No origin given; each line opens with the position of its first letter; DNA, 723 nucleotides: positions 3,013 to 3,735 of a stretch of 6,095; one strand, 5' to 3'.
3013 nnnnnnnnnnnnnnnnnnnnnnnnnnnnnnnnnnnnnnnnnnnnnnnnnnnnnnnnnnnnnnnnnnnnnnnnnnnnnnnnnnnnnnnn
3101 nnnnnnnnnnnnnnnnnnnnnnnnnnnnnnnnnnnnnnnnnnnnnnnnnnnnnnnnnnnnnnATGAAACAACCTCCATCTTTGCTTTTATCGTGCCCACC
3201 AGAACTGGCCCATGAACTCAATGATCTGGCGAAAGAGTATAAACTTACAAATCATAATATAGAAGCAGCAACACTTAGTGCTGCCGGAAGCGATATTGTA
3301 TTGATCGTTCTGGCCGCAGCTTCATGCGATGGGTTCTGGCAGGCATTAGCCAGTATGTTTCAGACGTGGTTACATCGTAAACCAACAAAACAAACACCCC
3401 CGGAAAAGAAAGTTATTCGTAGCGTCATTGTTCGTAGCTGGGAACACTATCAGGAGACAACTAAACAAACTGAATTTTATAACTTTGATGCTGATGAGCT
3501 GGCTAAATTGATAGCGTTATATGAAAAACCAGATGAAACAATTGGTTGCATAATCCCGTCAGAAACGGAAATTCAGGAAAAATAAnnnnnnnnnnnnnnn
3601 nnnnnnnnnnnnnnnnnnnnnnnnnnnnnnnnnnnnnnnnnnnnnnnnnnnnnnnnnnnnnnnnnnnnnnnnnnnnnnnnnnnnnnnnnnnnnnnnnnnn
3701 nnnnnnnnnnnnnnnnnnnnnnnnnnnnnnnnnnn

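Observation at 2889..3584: AT-rich, opposite-strand cargo gene inserted between the GemA-like and Mor/C-like genes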

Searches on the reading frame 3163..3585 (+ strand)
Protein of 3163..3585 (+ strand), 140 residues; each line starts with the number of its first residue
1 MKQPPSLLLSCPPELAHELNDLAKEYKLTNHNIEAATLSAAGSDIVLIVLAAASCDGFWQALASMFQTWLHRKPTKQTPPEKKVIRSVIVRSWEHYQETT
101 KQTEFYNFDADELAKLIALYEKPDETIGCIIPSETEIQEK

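Call 4: search_protein_families(library=pfam, proteins=[window:3163-3585:+], max_evalue=0.1)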
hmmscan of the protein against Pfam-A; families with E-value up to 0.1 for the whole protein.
window:3163-3585:+ (140 aa): 3 families
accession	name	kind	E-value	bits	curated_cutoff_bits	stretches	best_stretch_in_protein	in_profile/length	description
PF12385.14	Peptidase_C70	-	0.031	14.6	19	1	51-108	16-64/141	Papain-like cysteine protease AvrRpt2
PF11808.13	PhoR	-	0.091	13.6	27.1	0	38-101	19-82/86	Phosphate regulon sensor protein PhoR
PF01432.26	Peptidase_M3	-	0.094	12.5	27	0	44-101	311-367/457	Peptidase family M3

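Call 5: search_protein_families(library=phrogs, proteins=[window:3163-3585:+], max_evalue=0.1)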
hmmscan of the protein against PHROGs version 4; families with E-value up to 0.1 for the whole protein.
window:3163-3585:+ (140 aa): 3 families
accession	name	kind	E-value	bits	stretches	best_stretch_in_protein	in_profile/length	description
phrog_5818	-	unknown function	0.035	15.5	0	76-122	5-51/98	-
phrog_32121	-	unknown function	0.038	15.1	1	42-74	3-31/137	-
phrog_12509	-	unknown function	0.085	14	0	5-84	4-89/123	-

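Call 6: search_protein_families(library=padloc, proteins=[window:3163-3585:+], max_evalue=1)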
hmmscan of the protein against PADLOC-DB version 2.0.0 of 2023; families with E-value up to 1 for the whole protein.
window:3163-3585:+ (140 aa): 0 families

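Call 15: find_homologous_proteins(query=window:3163-3582:+, max_evalue=0.01)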
Query window:3163-3582:+ (140 aa): 2 proteins with E <= 0.01 among 28 candidates.
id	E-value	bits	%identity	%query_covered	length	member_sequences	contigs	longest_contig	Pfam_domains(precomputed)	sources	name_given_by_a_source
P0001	1.7e-82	292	95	100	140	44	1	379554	-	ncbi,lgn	-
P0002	2.5e-64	233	82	100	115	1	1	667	-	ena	-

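Call 19: search_dna_similar(query=window:3163-3582:+, collection=phages, mode=protein, max_evalue=1)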
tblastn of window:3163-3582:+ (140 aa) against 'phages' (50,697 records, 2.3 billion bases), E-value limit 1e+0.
No match.

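Call 20: search_dna_similar(query=window:3163-3582:+, collection=plasmids, mode=protein, max_evalue=1)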
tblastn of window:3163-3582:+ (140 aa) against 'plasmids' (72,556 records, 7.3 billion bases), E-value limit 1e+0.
No match.

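Call 26: find_related_loci(query=window:3163-3582:+, collection=viral_contigs, flank=4000)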
Query window:3163-3582:+ (140 aa) in viral_contigs; peptide patterns used: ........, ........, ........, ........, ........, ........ (x = any residue, [..] = any of these).
2 stretches matched a pattern; 1 encode a relative of the query (tblastn E <= 1e-3); 1 distinct loci.
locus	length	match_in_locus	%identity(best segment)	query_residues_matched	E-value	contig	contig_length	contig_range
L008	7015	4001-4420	100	1-140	1e-95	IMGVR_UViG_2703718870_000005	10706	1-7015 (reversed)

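Call 32: find_encoding_contigs(protein=P0001, flank=3000, max_places=4)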
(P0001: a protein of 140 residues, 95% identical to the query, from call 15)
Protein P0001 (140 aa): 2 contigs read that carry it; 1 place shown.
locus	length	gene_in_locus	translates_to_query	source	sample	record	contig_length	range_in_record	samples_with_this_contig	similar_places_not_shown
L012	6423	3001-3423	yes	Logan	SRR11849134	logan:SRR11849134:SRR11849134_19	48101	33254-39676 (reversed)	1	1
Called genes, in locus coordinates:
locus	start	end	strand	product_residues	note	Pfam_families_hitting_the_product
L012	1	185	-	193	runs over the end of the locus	PF11985:Phage_Mu_Gp27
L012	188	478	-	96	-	-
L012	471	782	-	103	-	PF10805:DUF2730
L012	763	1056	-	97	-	PF01258:zf-dskA_traR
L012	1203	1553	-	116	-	PF10828:DUF2570 (weak)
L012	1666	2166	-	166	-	PF00959:Phage_lysozyme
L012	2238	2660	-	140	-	PF08765:Mor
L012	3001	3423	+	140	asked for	-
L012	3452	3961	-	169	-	PF06252:GemA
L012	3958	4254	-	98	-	-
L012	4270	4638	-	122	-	-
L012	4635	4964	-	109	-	-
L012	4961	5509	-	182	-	-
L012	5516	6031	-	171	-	PF26885:Phage_Mu_Gp12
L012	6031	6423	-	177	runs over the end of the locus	PF25754:Gp11_C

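Call 41: search_protein_representatives(protein=window:3163-3582:+)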
Query: 140 residues. Proteins with E-value up to 0.001 (for the whole library): 3; up to 1e-10: 2; up to 1e-30: 1. The best 3 are listed.
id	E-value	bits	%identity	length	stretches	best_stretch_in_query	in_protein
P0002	7.8e-65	233.1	100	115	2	1-78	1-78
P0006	2.2e-17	79.5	89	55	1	96-140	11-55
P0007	1.2e-06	44.7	25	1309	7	3-58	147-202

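Call 43: predict_structure(alignment_id=A4)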
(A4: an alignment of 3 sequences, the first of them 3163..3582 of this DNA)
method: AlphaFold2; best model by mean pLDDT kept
length: 140 residues; sequences in the alignment: 3
mean_pLDDT: 51.5   pTM: 0.47
mean pLDDT of the five models: 51.5, 47.2, 40.5, 36.1, 35.0
residues with pLDDT >= 90: 0; 70-90: 16; 50-70: 58; < 50: 66
segments of 3 or more residues with pLDDT < 50: 1-3, 30-47, 77-82, 90-105, 120-140
pLDDT, mean of each block of 10 residues (from residue 1): 53 67 66 40 44 59 72 54 50 43 49 59 36 29
secondary structure, 60 per line:
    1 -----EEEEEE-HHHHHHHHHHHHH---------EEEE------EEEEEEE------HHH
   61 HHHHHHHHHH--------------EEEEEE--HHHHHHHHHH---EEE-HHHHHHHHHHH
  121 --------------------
elements in order: E6-11 H13-25 E35-38 E45-51 H58-70 E85-90 H93-102 E106-108 H110-120

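Call 57: fold_search(model_id=the predicted structure, library=pdb)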
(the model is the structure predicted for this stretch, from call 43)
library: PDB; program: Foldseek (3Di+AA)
matches with E <= 10: 100; with E <= 0.001: 0
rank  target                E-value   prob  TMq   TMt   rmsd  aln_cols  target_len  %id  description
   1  5egq_D                1.3e+00  0.16  0.32  0.13   7.3       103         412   16  Structure of tetrameric rat phenylalanine hydroxylase mutant R270K, residues 25-453 (released 2016-05-18)
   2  9em7_A                2.0e+00  0.02  0.17  0.05  13.6       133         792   10  Oligomeric structure of SynDLP in presence of GTP (released 2024-09-11)
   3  4pcq_C                2.4e+00  0.08  0.20  0.20   5.0        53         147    9  Crystal Structure of MtbAldR (Rv2779c) (released 2015-05-06)
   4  8xrm_Z                2.4e+00  0.08  0.29  0.12   7.7       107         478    8  RNA polymerase II elongation complex with DSIF, SPT6, and ELOF1 transcribing genomic DNA extracted from human nuclei (released 2025-05-07)
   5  8q90_A                2.7e+00  0.11  0.30  0.29   5.3        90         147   10  Halophilic Lrp transcription factor (released 2024-01-31)
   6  7o6n_A                2.7e+00  0.03  0.21  0.26  12.2       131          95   12  Crystal structure of C. elegans ERH-2 PID-3 complex (released 2021-08-25)
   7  6eep_A                2.8e+00  0.08  0.25  0.17   5.0        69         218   12  Crystal Structure of Ribose-5-phosphate Isomerase from Legionella pneumophila (released 2018-08-29)
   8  4zos_A                2.8e+00  0.03  0.21  0.25   9.2       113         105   13  2.20 Angstrom resolution crystal structure of protein YE0340 of unidentified function from Yersinia enterocolitica sub (released 2015-06-17)
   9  6eep_B                3.0e+00  0.08  0.25  0.18   5.0        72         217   11  Crystal Structure of Ribose-5-phosphate Isomerase from Legionella pneumophila (released 2018-08-29)
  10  7x39_B                3.0e+00  0.05  0.25  0.29   9.3       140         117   11  Structure of CIZ1 bound ERH (released 2022-08-31)
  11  3p8b_B                3.2e+00  0.04  0.26  0.25  18.8       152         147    8  X-ray crystal structure of Pyrococcus furiosus transcription elongation factor Spt4/5 (released 2011-01-26)
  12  9qeq_Z                3.2e+00  0.02  0.21  0.08  23.9       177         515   12  Structure of the transcribing Pol II-DSIF-SPT6-U1 snRNP complex (released 2025-07-09)
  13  7fby                  3.4e+00  0.06  0.25  0.23   7.0        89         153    9  Crystal Structure of PH0140 from Pyrococcus horikosii OT3 (released 2022-07-20)
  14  5fzl                  3.6e+00  0.04  0.17  0.07   7.9        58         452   16  Crystal structure of the catalytic domain of human JARID1B in complex with 3D fragment 3-methyl-N-pyridin-4-yl-1,2-oxazo (released 2016-04-06)
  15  7ejo_A                3.6e+00  0.03  0.23  0.27  13.8       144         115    9  Structure of ERH-2 bound to TOST-1 (released 2021-08-25)
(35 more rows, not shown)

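Call 75: list_cluster_members(proteins=[window:3163-3582:+, window:2931-3164:-, L010:2812-3000:-, L002:3671-3862:-])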
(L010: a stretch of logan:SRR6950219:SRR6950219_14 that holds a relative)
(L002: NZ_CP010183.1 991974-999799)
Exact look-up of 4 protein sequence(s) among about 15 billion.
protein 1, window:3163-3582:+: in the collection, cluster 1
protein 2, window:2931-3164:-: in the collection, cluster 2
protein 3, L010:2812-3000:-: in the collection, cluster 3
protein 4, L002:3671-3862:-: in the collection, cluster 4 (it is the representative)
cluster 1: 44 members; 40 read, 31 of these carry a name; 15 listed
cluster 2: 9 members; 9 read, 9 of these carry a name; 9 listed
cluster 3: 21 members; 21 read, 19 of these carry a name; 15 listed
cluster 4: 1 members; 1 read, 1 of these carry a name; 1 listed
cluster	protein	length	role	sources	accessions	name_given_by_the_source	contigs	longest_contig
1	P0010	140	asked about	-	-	hypothetical protein [Escherichia coli] | Uncharacterized protein n=1 Tax=Escherichia coli TaxID=562 RepID=A0A5N8H6X1_ECOLX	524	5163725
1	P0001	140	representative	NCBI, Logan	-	-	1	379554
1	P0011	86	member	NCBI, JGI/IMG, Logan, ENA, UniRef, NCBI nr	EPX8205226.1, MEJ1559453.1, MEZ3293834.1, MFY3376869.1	hypothetical protein [Escherichia coli] | hypothetical protein | hypothetical protein n=1 Tax=Escherichia coli TaxID=562 RepID=UPI0022E3577C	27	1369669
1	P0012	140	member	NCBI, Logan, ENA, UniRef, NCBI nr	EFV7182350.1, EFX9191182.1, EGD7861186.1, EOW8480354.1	TPA: hypothetical protein NNQ87_000330 [Shigella sonnei] | hypothetical protein n=1 Tax=Escherichia coli TaxID=562 RepID=UPI0018AA517B | hypothetical protein [Escherichia coli]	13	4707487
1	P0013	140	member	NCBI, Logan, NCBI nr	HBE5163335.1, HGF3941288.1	TPA: hypothetical protein KL772_002582 [Escherichia coli] | hypothetical protein [Escherichia coli]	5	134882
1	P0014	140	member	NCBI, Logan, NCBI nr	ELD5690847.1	hypothetical protein RJ621_004536 [Escherichia coli] | hypothetical protein [Escherichia coli]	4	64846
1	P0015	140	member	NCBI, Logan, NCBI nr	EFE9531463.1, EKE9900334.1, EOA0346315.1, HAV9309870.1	TPA: hypothetical protein JLF97_005277 [Escherichia coli] | hypothetical protein [Escherichia coli]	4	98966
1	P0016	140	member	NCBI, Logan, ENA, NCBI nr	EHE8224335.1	hypothetical protein JML87_002865 [Escherichia coli] | hypothetical protein [Escherichia coli]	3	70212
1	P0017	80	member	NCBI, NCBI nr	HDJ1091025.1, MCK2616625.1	hypothetical protein MZE53_25595, partial [Escherichia coli] | hypothetical protein [Escherichia coli]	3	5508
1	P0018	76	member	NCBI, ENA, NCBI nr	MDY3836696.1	MAG: hypothetical protein SO056_05045 [Escherichia coli] | hypothetical protein [Escherichia coli]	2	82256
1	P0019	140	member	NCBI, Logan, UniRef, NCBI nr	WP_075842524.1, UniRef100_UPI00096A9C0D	hypothetical protein [Escherichia coli] | hypothetical protein n=1 Tax=Escherichia coli TaxID=562 RepID=UPI00096A9C0D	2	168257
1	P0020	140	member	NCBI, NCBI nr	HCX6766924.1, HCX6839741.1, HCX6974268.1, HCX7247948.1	TPA: hypothetical protein OZ223_004422 [Escherichia coli] | hypothetical protein [Escherichia coli]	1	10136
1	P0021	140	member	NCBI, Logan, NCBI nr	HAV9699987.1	TPA: hypothetical protein JLG89_003848 [Escherichia coli] | hypothetical protein [Escherichia coli]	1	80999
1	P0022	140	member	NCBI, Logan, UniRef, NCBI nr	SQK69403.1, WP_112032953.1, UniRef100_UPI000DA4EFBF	hypothetical protein [Escherichia coli] | hypothetical protein n=1 Tax=Escherichia coli TaxID=562 RepID=UPI000DA4EFBF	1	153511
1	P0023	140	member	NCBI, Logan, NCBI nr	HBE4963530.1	TPA: hypothetical protein KMA14_004290 [Escherichia coli] | hypothetical protein [Escherichia coli]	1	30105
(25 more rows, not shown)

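Call 76: search_protein_families(library=ncbifam, proteins=[window:3163-3582:+], max_evalue=1)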
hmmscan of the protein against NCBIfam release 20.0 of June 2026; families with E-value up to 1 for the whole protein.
window:3163-3582:+ (140 aa): 1 family
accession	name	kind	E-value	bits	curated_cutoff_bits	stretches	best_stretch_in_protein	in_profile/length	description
NF008845.0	PRK11883.1-5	equivalog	0.026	12.8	560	1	68-124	343-399/468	protoporphyrinogen oxidase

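Call 77: search_solved_structures(query=window:3163-3582:+, max_evalue=10)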
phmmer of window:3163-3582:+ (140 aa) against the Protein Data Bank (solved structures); distinct sequences matched with E-value up to 10: 1.
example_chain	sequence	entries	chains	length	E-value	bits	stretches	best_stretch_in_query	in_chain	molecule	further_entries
3zpc_A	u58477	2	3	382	1.5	11.9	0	97-136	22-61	RIBOFLAVIN BIOSYNTHESIS PROTEIN RIBD | RIBD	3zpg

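Call 91: fold_search(model_id=the predicted structure, library=viral)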
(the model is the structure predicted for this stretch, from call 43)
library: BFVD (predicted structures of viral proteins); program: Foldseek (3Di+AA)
matches with E <= 10: 102; with E <= 0.001: 0
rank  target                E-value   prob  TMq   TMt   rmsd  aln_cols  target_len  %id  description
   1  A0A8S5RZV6            2.0e-01  0.15  0.28  0.26  15.4       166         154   13  Uncharacterized protein [Myoviridae sp. ctNQV2]
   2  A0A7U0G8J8            4.9e-01  0.28  0.40  0.43  10.1       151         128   11  (no name in the UniProt tables at hand)
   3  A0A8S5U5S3            8.9e-01  0.13  0.30  0.34   8.0       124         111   10  Uncharacterized protein [Siphoviridae sp. cteLh2]
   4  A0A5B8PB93            9.4e-01  0.12  0.20  0.33  13.0        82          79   17  Uncharacterized protein [Cherry-associated luteovirus]
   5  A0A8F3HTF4            1.1e+00  0.11  0.39  0.35   8.7       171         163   11  Uncharacterized protein [Ranid herpesvirus 4]
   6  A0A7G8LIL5            1.4e+00  0.13  0.27  0.29   6.1        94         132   10  Cro protein [Gordonia phage Rabbitrun]
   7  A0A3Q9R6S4            1.5e+00  0.08  0.31  0.23  15.3       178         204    8  (no name in the UniProt tables at hand)
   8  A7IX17                1.6e+00  0.15  0.35  0.40   7.0       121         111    6  Uncharacterized protein B492R [Paramecium bursaria Chlorella virus NY2A]
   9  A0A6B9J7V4            1.8e+00  0.08  0.31  0.23   9.5       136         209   10  Uncharacterized protein [Vibrio phage vB_VchM_Kuja]
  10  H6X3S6                1.8e+00  0.06  0.28  0.28  14.1       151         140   12  Uncharacterized protein [Klebsiella phage vB_KleM_RaK2]
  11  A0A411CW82            2.0e+00  0.10  0.32  0.38   9.3       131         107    8  (no name in the UniProt tables at hand)
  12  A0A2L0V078            2.1e+00  0.08  0.24  0.11  13.1       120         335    7  Uncharacterized protein [Agrobacterium phage Atu_ph07]
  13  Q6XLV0                2.1e+00  0.06  0.29  0.17  13.1       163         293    9  FirrV-1-G3 [Feldmannia irregularis virus a]
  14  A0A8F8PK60            2.3e+00  0.02  0.22  0.15  19.3       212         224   10  Uncharacterized protein [Clandestinovirus]
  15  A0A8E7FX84            2.6e+00  0.10  0.31  0.41   5.4        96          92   17  (no name in the UniProt tables at hand)
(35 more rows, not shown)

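Call 95: find_encoding_contigs(protein=P0002, flank=3000, max_places=3)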
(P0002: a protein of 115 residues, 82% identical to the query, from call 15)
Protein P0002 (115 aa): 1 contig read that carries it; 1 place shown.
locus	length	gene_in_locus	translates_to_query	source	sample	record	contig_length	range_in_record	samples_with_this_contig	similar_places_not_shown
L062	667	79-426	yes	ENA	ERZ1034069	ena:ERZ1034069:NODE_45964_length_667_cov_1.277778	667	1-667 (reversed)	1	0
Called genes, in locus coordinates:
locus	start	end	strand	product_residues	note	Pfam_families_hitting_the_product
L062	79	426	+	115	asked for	-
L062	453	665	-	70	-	?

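Call 96: find_encoding_contigs(protein=P0006, flank=3000, max_places=3)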
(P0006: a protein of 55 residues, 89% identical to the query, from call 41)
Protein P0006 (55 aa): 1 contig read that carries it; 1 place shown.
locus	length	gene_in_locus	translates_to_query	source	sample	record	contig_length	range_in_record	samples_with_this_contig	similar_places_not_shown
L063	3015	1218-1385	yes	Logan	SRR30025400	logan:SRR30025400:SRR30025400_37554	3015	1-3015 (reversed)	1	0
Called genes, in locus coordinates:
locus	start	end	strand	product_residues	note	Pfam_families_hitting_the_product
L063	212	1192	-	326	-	PF05598:DUF772, PF01609:DDE_Tnp_1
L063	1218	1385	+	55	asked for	-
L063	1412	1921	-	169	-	PF06252:GemA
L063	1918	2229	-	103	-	-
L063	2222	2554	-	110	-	-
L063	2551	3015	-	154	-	?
